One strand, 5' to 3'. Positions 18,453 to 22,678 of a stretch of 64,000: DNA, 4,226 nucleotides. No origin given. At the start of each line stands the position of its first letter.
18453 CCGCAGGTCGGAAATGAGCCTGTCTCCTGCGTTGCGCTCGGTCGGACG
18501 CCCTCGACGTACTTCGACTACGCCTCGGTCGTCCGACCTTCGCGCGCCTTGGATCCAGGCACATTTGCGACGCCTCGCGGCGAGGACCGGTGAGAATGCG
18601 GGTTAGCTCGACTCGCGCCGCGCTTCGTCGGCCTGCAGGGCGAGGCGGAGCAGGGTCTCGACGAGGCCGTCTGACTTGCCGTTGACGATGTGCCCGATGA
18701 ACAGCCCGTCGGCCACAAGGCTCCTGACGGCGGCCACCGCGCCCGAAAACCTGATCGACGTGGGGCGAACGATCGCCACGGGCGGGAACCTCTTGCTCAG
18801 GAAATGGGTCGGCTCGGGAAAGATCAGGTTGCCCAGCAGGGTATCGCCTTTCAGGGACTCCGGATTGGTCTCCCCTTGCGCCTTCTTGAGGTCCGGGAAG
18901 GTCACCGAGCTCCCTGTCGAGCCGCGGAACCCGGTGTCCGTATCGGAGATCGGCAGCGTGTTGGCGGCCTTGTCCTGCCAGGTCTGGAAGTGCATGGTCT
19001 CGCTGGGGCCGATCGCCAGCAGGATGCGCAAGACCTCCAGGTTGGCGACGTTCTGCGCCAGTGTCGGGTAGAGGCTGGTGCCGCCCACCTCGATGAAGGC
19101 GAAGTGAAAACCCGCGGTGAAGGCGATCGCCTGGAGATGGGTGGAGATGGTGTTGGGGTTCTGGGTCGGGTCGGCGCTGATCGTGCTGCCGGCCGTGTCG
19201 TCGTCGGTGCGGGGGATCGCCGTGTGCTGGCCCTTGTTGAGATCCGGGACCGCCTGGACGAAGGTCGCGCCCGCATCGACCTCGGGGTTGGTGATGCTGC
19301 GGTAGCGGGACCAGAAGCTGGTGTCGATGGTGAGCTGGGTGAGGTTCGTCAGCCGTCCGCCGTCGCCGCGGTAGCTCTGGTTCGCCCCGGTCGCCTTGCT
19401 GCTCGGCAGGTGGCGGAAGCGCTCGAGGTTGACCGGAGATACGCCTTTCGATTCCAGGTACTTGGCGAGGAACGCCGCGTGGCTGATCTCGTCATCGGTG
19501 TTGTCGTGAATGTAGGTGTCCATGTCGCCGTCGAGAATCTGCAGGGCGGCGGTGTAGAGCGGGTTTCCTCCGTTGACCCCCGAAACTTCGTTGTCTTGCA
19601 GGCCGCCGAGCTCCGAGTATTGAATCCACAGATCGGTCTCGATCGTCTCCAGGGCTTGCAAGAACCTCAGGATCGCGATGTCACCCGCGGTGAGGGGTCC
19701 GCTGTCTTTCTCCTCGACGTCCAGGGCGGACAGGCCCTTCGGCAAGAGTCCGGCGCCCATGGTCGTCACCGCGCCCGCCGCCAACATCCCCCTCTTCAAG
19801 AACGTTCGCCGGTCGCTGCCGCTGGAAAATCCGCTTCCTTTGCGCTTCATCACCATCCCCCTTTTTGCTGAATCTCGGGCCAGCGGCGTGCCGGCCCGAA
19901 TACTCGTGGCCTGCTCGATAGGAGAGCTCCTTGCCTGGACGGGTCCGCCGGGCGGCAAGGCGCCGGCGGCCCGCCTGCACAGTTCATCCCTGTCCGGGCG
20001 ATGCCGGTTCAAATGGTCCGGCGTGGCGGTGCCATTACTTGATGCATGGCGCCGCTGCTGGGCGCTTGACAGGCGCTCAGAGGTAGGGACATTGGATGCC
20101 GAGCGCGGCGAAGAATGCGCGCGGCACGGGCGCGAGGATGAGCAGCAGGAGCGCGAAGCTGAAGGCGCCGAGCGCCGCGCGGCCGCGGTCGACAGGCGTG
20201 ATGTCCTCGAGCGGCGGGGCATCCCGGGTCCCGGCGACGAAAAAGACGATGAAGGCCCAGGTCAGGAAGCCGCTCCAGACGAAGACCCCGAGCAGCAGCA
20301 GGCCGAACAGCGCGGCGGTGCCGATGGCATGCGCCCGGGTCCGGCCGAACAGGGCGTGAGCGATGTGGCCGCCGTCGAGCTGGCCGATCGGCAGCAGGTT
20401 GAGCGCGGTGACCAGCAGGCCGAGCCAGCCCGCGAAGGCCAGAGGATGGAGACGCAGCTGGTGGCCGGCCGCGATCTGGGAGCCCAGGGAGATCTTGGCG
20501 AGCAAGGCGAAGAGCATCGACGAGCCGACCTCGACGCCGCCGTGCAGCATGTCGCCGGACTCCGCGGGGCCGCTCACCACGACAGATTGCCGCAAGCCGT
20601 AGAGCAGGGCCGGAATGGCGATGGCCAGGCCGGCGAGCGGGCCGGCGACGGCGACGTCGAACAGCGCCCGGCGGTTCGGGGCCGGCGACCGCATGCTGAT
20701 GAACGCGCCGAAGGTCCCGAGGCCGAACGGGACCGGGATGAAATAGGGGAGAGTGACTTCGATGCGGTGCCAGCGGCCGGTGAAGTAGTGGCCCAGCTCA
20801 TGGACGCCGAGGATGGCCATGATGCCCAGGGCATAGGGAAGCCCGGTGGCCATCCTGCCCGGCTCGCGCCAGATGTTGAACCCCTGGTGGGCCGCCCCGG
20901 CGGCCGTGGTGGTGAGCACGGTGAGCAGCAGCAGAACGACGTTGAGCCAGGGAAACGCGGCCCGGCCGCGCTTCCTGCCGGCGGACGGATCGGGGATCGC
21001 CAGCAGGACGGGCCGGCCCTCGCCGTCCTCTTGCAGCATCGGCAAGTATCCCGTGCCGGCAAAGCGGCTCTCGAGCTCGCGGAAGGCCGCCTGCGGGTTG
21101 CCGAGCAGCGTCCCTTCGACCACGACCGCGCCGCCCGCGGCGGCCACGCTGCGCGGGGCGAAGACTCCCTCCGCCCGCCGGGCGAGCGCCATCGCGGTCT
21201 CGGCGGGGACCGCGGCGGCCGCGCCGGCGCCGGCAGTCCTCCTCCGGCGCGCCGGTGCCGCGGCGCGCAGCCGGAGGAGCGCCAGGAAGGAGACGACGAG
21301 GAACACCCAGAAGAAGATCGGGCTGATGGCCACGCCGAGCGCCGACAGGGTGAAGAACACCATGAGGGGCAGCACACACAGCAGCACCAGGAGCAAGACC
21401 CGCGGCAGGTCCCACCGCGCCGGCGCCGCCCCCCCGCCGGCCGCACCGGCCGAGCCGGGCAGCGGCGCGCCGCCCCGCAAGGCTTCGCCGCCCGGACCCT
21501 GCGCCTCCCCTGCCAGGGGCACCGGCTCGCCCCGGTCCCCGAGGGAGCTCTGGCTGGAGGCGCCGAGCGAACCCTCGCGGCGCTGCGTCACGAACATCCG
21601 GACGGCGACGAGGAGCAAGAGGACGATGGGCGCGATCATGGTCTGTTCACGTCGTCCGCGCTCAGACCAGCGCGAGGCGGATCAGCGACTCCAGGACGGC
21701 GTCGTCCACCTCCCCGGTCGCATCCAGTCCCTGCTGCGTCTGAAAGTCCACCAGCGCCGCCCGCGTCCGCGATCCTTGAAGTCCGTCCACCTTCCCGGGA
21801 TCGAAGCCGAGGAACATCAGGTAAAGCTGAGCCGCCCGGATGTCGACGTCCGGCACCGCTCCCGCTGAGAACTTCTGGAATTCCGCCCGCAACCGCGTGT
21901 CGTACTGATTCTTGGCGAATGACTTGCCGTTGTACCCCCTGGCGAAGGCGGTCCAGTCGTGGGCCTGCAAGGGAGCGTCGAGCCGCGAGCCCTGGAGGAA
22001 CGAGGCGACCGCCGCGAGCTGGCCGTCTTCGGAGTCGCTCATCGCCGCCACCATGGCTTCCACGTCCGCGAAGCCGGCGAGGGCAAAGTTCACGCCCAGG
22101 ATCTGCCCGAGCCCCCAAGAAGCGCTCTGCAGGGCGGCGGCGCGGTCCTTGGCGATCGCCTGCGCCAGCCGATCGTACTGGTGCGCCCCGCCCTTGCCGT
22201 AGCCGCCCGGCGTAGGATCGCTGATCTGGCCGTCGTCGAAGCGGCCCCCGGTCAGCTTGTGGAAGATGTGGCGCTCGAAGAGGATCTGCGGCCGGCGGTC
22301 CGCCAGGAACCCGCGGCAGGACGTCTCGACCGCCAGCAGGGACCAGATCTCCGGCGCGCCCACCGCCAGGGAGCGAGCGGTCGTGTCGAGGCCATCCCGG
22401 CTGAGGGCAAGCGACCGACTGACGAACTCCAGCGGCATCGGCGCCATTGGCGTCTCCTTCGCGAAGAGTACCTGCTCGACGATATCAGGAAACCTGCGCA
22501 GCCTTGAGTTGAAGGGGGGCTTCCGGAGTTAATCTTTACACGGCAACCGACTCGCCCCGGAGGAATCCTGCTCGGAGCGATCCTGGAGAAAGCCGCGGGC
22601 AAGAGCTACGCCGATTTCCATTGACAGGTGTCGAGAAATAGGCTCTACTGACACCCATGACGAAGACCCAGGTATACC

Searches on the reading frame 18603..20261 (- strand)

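Call 66: search_protein_families(library=pfam, proteins=[window:18603-20261:-], max_evalue=0.0001)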
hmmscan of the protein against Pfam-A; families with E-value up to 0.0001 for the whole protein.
window:18603-20261:- (552 aa): 1 family
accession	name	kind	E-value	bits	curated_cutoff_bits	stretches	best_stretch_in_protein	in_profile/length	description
PF13668.12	Ferritin_2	-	4.9e-06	27.2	24.7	0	193-279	1-74/138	Ferritin-like domain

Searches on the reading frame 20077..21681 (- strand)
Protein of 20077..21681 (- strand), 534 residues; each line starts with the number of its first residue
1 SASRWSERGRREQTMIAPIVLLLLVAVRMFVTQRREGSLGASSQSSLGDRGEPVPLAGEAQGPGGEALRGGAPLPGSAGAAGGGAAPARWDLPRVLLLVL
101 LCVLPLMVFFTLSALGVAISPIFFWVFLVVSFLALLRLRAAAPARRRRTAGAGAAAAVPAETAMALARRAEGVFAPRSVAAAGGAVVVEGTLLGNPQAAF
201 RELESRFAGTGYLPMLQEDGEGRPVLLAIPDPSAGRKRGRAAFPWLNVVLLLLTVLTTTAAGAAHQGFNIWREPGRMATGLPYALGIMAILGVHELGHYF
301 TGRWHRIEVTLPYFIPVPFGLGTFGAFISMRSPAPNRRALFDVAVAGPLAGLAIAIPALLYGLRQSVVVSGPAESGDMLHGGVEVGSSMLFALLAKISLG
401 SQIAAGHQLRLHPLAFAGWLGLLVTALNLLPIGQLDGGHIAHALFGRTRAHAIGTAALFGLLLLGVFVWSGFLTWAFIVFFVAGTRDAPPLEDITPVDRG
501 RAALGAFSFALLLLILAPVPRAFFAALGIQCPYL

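Call 31: search_protein_families(library=pfam, proteins=[window:20077-21681:-], max_evalue=0.0001)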
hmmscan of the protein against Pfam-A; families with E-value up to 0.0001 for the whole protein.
window:20077-21681:- (534 aa): 1 family
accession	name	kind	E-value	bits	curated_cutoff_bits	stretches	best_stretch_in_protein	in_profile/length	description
PF02163.28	Peptidase_M50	-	1.1e-22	80.9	27.2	1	284-453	3-202/221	Peptidase family M50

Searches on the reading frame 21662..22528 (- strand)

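Call 31: search_protein_families(library=pfam, proteins=[window:21662-22528:-], max_evalue=0.0001)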
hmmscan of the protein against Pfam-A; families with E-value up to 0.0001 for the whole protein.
window:21662-22528:- (288 aa): 2 families
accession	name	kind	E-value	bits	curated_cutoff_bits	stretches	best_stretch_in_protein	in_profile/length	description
PF11860.13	Muramidase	-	4.4e-53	180.6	22.3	1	59-220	3-174/175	N-acetylmuramidase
PF01471.23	PG_binding_1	-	3.7e-14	53.1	23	1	229-282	4-57/57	Putative peptidoglycan binding domain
